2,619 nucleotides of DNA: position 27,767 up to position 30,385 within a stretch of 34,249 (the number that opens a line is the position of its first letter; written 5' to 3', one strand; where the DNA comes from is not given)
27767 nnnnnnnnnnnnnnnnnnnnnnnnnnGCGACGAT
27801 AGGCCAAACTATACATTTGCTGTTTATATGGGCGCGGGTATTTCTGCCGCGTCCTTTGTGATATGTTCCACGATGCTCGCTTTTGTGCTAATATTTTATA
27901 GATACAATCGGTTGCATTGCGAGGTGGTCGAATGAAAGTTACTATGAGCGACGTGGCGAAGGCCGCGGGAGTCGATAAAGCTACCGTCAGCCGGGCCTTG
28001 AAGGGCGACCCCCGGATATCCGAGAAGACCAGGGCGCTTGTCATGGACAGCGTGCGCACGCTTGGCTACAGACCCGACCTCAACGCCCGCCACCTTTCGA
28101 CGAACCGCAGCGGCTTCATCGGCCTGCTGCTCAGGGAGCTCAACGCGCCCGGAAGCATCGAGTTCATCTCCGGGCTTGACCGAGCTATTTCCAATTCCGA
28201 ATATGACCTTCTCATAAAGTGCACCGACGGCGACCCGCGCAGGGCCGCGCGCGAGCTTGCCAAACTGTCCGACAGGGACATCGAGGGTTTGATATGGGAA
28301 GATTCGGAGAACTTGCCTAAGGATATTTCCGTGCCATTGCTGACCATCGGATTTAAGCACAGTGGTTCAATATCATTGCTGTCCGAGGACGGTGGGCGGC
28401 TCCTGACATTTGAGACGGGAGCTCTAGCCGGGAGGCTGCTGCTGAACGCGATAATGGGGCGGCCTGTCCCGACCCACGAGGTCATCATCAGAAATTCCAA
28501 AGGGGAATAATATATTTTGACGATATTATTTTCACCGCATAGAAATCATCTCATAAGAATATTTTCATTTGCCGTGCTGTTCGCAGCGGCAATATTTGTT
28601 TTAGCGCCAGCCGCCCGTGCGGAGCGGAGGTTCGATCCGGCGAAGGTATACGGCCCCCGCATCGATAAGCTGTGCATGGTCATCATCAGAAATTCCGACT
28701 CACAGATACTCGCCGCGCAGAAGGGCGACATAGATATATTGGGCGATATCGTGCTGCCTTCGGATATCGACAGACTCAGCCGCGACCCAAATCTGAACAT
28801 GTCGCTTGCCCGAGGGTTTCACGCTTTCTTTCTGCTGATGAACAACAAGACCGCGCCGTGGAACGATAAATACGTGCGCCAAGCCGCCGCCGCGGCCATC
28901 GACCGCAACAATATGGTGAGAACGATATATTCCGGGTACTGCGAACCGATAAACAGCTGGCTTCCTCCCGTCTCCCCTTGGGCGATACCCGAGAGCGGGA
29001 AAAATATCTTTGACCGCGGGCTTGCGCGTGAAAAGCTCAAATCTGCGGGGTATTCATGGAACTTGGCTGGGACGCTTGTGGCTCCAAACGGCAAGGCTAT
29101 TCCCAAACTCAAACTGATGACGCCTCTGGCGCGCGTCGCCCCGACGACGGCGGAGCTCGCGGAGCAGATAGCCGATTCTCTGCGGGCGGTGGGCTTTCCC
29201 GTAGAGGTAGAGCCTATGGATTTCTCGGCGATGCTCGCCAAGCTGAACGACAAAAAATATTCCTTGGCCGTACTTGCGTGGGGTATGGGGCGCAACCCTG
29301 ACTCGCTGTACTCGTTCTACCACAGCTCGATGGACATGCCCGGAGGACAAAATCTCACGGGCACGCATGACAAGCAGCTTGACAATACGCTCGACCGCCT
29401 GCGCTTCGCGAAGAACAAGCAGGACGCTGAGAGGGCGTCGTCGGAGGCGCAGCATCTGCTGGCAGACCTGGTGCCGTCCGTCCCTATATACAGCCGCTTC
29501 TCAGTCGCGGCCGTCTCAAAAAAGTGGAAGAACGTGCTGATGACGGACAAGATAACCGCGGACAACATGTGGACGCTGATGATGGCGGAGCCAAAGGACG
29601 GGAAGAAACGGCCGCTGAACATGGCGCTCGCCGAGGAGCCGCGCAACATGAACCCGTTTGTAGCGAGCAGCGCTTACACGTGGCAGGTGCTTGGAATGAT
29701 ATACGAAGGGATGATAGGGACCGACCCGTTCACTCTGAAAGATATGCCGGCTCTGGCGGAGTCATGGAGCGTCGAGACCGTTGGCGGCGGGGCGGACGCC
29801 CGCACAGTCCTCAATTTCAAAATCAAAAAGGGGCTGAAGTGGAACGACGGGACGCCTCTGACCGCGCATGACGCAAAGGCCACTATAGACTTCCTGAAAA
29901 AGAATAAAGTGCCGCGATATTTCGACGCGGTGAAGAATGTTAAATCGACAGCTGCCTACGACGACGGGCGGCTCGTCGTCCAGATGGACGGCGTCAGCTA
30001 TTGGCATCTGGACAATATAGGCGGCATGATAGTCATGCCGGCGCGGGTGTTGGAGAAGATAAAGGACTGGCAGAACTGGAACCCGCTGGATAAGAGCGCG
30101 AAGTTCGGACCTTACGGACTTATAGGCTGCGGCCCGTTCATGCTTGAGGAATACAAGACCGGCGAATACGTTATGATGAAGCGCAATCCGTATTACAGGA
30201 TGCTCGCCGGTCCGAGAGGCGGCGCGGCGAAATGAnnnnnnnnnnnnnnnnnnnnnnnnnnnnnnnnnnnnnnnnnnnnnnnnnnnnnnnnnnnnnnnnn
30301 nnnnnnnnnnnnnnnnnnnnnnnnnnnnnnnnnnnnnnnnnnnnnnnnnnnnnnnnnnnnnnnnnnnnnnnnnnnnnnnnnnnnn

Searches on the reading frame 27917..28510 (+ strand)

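Call 7: search_protein_families(library=pfam, proteins=[window:27917-28510:+])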
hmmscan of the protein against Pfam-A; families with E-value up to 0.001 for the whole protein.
window:27917-28510:+ (197 aa): 1 family
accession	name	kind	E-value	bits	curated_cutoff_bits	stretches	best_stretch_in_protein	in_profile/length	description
PF00356.27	LacI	-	1.4e-15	57.3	27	1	9-54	1-46/46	Bacterial regulatory proteins, lacI family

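Call 8: search_protein_families(library=ncbifam, proteins=[window:27917-28510:+])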
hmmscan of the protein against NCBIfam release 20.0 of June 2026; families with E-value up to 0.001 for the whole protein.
window:27917-28510:+ (197 aa): 17 families
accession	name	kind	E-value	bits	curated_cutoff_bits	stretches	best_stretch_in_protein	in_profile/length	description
NF007449.0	PRK10014.1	subfamily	1.2e-19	70.6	310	1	7-130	6-129/342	Mal regulon transcriptional regulator MalI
NF047341.1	lactose_RbsR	equivalog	5.4e-19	68.7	382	1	7-132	2-128/331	ribose utilization transcriptional repressor RbsR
TIGR02417.1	fruct_sucro_rep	subfamily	2.7e-18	66.3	389.55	1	9-127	1-122/327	D-fructose-responsive transcription factor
NF052440.1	TransRegGNTRPSEAE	equivalog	4.2e-17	62.2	400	1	7-112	5-110/333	HTH-type transcriptional regulator GntR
NF007743.0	PRK10423.1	equivalog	9.5e-17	61.1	531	1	8-127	2-121/330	ribose operon transcriptional repressor RbsR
NF051853.1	TransRegUriRCory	equivalog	9.8e-17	61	550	1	9-132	2-125/327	transcriptional regulator UriR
TIGR01481.1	ccpA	equivalog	7.3e-16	58.5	442.35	1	6-127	1-122/330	catabolite control protein A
NF008452.0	PRK11303.1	equivalog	8.6e-15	54.7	385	1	9-127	2-123/332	catabolite repressor/activator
NF008269.0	PRK11041.1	equivalog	8.9e-15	54.5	436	1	7-139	9-140/342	DNA-binding transcriptional regulator CytR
NF007706.0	PRK10401.1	equivalog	1.1e-14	54.5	555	1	8-88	2-82/346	HTH-type transcriptional regulator GalS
NF007075.0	PRK09526.1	subfamily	3.2e-14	52.6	340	1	6-126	4-125/358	LacI family DNA-binding transcriptional regulator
TIGR02405.1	trehalos_R_Ecol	equivalog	5.4e-14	52.2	357.35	1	7-126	1-120/311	trehalose operon repressor TreR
NF047913.1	TransRegIdnR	equivalog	1.2e-13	51.1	500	1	6-130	4-128/331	DNA-binding transcriptional regulator IdnR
NF007979.0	PRK10703.1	equivalog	3.2e-13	49.5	501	1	9-132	3-126/341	HTH-type transcriptional repressor PurR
NF008002.0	PRK10727.1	equivalog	1.6e-11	43.9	557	1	9-85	3-79/341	HTH-type transcriptional regulator GalR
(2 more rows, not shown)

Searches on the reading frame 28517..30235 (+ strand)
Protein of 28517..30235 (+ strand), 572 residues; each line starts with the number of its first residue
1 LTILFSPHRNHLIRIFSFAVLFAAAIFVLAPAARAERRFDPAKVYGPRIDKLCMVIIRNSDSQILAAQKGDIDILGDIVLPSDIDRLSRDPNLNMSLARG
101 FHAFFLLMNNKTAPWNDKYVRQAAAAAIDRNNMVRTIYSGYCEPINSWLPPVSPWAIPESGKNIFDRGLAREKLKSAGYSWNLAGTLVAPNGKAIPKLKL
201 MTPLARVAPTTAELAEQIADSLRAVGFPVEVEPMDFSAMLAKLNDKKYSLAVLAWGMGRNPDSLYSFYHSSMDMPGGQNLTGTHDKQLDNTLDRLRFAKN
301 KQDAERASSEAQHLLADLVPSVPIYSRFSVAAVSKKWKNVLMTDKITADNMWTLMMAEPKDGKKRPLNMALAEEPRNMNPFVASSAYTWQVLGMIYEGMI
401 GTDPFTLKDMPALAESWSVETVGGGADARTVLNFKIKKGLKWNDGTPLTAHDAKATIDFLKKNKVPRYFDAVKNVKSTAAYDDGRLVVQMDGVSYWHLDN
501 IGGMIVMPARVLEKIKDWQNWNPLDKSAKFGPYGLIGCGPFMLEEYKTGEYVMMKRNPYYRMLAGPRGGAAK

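Call 7: search_protein_families(library=pfam, proteins=[window:28517-30235:+])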
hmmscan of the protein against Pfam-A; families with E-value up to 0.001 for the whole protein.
window:28517-30235:+ (572 aa): 2 families
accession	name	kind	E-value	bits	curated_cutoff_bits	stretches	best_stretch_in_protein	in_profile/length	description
PF00496.27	SBP_bac_5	-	4.2e-62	210.8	32.4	2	47-270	146-363/368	Bacterial extracellular solute-binding proteins, family 5 Middle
PF00258.30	Flavodoxin_1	-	0.00052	20.6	25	0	210-268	9-69/143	Flavodoxin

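Call 8: search_protein_families(library=ncbifam, proteins=[window:28517-30235:+])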
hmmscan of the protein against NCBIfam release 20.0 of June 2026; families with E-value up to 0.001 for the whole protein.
window:28517-30235:+ (572 aa): 10 families
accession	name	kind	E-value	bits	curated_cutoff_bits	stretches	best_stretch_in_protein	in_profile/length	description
NF045467.1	Opp4A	equivalog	1.3e-32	112.8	650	2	112-345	311-546/556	oligopeptide ABC transporter substrate-binding protein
TIGR02294.1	nickel_nikA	equivalog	5.1e-32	111.1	393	2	47-335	192-480/501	nickel ABC transporter substrate-binding protein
NF011689.0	PRK15109.1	equivalog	4.3e-29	101.6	560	2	70-336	265-519/547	ABC transporter substrate-binding protein SapA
TIGR04028.1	SBP_KPN_01854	hypoth_equivalog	1.8e-21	76.3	468.5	2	47-339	200-492/509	TIGR04028 family ABC transporter substrate-binding protein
NF045468.1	Opp5A_nikA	equivalog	6.3e-21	74.4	600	1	49-340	190-472/488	nickel ABC transporter substrate-binding protein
NF047575.1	opine_bind_CntA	exception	1.1e-17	63.9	800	2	360-560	32-215/535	staphylopine-dependent metal ABC transporter substrate-binding lipoprotein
NF011942.0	PRK15413.1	equivalog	2.3e-16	59.6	594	2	87-193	252-357/512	glutathione ABC transporter substrate-binding protein GsiB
NF043070.1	DppA_dipep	equivalog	4.2e-16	58.6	1005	1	46-341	236-520/535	dipeptide ABC transporter periplasmic-binding protein DppA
NF011684.0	PRK15104.1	equivalog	1.1e-08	34.3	947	0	387-466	61-132/543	oligopeptide ABC transporter substrate-binding protein OppA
NF007287.0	PRK09755.1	equivalog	0.00019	20.4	1098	0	375-560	43-231/535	ABC transporter substrate-binding protein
